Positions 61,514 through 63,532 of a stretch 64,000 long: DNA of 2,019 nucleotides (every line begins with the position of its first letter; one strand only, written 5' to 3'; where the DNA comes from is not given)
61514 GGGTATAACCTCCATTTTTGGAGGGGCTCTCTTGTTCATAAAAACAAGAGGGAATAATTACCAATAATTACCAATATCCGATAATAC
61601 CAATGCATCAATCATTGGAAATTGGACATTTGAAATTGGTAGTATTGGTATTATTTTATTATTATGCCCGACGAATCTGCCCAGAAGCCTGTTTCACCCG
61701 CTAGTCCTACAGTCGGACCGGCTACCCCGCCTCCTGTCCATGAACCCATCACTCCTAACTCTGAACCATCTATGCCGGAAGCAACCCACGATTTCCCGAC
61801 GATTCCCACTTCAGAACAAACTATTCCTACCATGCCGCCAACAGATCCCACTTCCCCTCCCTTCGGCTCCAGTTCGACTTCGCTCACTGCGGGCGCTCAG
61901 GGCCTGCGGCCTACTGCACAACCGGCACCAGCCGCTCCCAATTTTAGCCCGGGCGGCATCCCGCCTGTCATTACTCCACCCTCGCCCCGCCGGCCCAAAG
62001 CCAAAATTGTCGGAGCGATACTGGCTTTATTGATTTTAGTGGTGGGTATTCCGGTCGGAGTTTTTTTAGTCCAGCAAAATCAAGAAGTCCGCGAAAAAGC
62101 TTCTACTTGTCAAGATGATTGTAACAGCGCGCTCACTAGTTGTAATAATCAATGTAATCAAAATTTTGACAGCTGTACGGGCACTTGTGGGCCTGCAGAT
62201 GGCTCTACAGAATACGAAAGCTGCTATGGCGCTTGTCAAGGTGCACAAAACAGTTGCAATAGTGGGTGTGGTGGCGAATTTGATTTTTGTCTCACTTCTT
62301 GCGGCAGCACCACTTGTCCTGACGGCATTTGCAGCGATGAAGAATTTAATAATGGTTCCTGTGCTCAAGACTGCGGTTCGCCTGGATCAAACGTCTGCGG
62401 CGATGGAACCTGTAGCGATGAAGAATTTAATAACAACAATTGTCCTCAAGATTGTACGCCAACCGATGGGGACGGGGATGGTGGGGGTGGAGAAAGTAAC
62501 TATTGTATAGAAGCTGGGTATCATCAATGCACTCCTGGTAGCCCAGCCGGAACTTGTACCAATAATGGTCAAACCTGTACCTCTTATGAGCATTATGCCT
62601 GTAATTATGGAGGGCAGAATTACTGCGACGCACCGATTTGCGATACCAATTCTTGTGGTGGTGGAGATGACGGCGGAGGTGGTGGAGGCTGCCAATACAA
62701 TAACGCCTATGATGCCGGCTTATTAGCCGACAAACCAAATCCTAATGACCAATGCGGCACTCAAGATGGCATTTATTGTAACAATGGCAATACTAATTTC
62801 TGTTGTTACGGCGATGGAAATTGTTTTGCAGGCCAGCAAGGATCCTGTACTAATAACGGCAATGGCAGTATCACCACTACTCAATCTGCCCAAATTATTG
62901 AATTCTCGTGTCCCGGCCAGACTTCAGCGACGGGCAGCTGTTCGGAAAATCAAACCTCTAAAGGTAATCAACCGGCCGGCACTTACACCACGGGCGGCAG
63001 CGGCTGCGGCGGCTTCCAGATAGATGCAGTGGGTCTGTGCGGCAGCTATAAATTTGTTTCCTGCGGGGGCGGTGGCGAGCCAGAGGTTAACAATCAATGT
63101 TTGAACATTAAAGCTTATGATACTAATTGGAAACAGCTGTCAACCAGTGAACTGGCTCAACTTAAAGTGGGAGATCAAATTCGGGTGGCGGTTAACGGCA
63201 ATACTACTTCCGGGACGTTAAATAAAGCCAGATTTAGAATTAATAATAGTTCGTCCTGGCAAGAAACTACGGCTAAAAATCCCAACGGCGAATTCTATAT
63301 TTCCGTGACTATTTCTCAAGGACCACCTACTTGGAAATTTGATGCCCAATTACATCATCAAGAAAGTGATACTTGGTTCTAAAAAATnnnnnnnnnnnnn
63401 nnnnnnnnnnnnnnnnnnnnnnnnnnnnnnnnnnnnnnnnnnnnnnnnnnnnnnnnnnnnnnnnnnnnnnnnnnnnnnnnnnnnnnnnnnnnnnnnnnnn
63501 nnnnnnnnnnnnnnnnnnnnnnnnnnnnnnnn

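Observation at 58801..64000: Candidate novel surface/attachment gene cluster: pilN-pilO, small TM protein, FN3/CarbopepD surface protein, 572-aa cysteine-rich repeat protein, dockerin protein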

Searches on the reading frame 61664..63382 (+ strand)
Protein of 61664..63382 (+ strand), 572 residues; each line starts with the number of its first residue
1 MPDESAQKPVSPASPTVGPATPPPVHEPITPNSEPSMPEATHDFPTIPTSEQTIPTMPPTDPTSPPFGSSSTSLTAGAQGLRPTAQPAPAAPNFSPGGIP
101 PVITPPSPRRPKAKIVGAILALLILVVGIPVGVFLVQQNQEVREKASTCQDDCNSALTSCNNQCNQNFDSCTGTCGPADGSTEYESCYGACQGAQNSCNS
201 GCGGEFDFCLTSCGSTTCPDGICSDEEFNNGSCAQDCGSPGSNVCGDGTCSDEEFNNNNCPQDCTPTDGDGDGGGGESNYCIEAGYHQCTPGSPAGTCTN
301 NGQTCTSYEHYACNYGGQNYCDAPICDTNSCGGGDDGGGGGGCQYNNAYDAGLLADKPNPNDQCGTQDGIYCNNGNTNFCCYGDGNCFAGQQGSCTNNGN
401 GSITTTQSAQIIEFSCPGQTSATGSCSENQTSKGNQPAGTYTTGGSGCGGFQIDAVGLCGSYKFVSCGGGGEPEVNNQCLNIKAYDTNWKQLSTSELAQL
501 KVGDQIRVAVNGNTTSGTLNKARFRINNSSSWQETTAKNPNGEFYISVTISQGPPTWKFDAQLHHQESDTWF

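Call 6: search_protein_families(library=pfam, proteins=[window:61664-63382:+], max_evalue=1)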
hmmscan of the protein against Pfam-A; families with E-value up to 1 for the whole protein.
window:61664-63382:+ (572 aa): 2 families
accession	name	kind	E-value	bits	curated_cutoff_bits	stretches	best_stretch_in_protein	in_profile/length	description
PF23729.2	Spectrin_Dys-1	-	0.067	13.6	27.6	1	137-165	58-86/90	Dystrophin-1-like, spectrin repeat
PF20622.4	Big_15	-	0.23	11.8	27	0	510-551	16-55/82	Bacterial Ig domain (Big_16)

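Call 7: find_encoding_contigs(protein=window:61664-63382:+, flank=10000, max_places=6)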
Protein window:61664-63382:+ (572 aa): 2 contigs read that carry it; 2 places shown.
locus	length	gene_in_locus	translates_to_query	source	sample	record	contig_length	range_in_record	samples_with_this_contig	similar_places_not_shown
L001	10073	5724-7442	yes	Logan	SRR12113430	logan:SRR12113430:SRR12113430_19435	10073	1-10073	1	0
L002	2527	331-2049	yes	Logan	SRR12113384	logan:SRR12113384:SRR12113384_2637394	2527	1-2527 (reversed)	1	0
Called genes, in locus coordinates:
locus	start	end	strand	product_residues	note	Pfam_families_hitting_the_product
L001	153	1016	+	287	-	PF00665:rve, PF22483:Mu-transpos_C_2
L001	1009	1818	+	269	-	PF01695:IstB_IS21, PF00308:Bac_DnaA (weak)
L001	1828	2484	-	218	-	PF08843:AbiEii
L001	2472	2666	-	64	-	-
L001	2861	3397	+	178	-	PF05137:PilN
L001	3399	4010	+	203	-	PF04350:PilO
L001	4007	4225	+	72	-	-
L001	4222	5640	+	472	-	PF16656:Pur_ac_phosph_N, PF13620:CarboxypepD_reg, PF19077:Big_13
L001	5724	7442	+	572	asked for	-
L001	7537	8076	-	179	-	-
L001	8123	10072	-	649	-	?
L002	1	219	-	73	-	?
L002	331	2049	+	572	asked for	-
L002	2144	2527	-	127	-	?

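Call 10: find_homologous_proteins(query=window:61664-63382:+, max_evalue=0.001)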
Query window:61664-63382:+ (572 aa): 4 proteins with E <= 0.001 among 8000 candidates.
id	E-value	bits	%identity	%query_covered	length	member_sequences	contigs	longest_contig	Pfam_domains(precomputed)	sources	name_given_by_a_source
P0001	0.0e+0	1329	100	100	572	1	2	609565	-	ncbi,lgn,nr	ncbi:hypothetical protein HY404_02235 [Candidatus Microgenomates bacterium]|nr:hypothetical protein 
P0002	2.6e-97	345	64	7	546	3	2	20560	-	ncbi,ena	-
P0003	1.5e-13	68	43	16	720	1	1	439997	-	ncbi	-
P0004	3.7e-7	47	46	15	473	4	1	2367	-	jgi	jgi:hypothetical protein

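Call 11: search_protein_families(library=ncbifam, proteins=[window:61664-63382:+, L001:7448-8122:+, L001:8123-9976:-], max_evalue=1)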
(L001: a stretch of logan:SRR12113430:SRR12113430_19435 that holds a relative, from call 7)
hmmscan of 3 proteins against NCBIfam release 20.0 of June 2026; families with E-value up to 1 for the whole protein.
window:61664-63382:+ (572 aa): 0 families

L001:7448-8122:+ (224 aa): 1 family
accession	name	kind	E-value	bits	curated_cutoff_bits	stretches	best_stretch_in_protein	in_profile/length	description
NF033779.0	Tim44_TimA_adap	subfamily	0.29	11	80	1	14-33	1-20/215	Tim44/TimA family putative adaptor protein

L001:8123-9976:- (617 aa): 2 families
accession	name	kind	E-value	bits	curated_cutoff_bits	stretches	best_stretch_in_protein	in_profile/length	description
NF058602.1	PrMnsylTfPmt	equivalog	1.3e-19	70.4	800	2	234-375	39-182/530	protein O-mannosyltransferase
NF041279.1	repress_GgpR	equivalog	0.2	11.9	40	1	166-198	49-82/90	glucosylglycerol biosynthesis transcriptional repressor GgpR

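Call 13: find_encoding_contigs(protein=P0002, flank=10000, max_places=4)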
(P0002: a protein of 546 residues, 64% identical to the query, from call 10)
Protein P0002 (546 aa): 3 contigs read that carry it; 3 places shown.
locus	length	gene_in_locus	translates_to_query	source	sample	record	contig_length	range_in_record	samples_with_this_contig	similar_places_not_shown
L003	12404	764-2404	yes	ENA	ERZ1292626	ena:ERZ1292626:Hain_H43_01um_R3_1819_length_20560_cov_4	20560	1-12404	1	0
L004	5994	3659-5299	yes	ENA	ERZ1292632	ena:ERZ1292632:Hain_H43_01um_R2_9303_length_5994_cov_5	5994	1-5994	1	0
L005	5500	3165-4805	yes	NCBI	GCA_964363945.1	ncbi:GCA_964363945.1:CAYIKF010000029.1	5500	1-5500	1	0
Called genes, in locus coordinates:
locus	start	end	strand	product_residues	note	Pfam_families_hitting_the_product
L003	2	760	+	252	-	?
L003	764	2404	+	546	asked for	-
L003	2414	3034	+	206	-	-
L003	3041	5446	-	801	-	PF02366:PMT (weak), PF13231:PMT_2 (weak), PF16192:PMT_4TMC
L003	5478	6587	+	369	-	PF13231:PMT_2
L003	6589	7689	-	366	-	PF03816:LytR_cpsA_psr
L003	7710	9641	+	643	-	PF00580:UvrD-helicase, PF13245:AAA_19, PF13604:AAA_30 (faint), PF13361:UvrD_C, PF13538:UvrD_C_2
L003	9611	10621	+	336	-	PF02388:FemAB, PF13480:Acetyltransf_6, PF02388:FemAB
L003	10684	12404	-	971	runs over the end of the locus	PF00580:UvrD-helicase, PF13245:AAA_19, PF13604:AAA_30 (faint), PF13361:UvrD_C, PF13538:UvrD_C_2 (weak), PF12705:PDDEXK_1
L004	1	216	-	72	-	?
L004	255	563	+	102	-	PF01649:Ribosomal_S20p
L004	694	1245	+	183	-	PF05137:PilN (weak)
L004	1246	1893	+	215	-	-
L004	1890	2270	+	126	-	-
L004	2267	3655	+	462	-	PF00041:fn3 (weak), PF16656:Pur_ac_phosph_N, PF13620:CarboxypepD_reg (weak), PF17936:Big_6 (faint), PF19077:Big_13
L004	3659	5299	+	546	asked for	-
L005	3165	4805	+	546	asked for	-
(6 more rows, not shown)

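Call 14: find_encoding_contigs(protein=P0003, flank=10000, max_places=4)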
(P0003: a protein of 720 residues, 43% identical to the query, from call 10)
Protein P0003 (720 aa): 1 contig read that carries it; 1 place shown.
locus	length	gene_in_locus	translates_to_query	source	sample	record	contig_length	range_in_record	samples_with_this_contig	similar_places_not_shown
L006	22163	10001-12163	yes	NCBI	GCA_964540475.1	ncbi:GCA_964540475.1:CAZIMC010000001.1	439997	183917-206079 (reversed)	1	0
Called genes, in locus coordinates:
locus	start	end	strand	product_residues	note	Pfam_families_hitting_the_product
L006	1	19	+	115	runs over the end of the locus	PF00072:Response_reg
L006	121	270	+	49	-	-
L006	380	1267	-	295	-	PF00226:DnaJ, PF01556:DnaJ_C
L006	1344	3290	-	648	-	PF00012:HSP70, PF06723:MreB_Mbl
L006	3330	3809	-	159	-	PF01025:GrpE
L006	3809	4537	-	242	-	PF01628:HrcA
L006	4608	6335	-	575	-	PF03023:MurJ, PF13440:Polysacc_synt_3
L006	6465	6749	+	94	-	PF01649:Ribosomal_S20p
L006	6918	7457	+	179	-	PF05137:PilN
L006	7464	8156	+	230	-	-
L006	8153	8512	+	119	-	-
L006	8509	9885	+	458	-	PF00041:fn3 (weak), PF16656:Pur_ac_phosph_N, PF13620:CarboxypepD_reg (weak), PF19077:Big_13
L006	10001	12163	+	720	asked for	-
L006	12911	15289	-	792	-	PF02366:PMT, PF13231:PMT_2, PF16192:PMT_4TMC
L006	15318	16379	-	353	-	PF03816:LytR_cpsA_psr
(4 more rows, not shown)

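Call 81: predict_structure(alignment_id=A9)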
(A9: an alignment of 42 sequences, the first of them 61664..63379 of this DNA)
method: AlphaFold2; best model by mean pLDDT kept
length: 572 residues; sequences in the alignment: 42
mean_pLDDT: 52.2   pTM: 0.35
mean pLDDT of the five models: 52.2, 51.7, 50.7, 49.3, 48.7
residues with pLDDT >= 90: 86; 70-90: 77; 50-70: 40; < 50: 369
segments of 3 or more residues with pLDDT < 50: 14-112, 166-182, 203-400, 412-435, 447-470
pLDDT, mean of each block of 10 residues (from residue 1): 56 45 39 38 35 35 40 34 40 42 38 67 86 79 78 79 58 38 61 75 41 29 40 32 33 43 34 32 30 35 34 29 31 33 31 33 31 30 33 42 55 39 34 53 46 29 39 83 96 96 97 95 94 90 95 91 96 95
secondary structure, 60 per line:
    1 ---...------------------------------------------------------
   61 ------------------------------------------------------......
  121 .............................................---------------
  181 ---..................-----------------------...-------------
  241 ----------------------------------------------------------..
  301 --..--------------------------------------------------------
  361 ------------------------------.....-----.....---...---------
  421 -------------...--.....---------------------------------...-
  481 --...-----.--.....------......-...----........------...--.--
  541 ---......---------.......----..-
elements in order: H115-165 H184-201 E391-395 E401-405 E409-411 E434-436 E439-443 E477-479 E483-485 H494-498 E505-510 E512-514 E519-526 E533-535 E544-549 E559-565
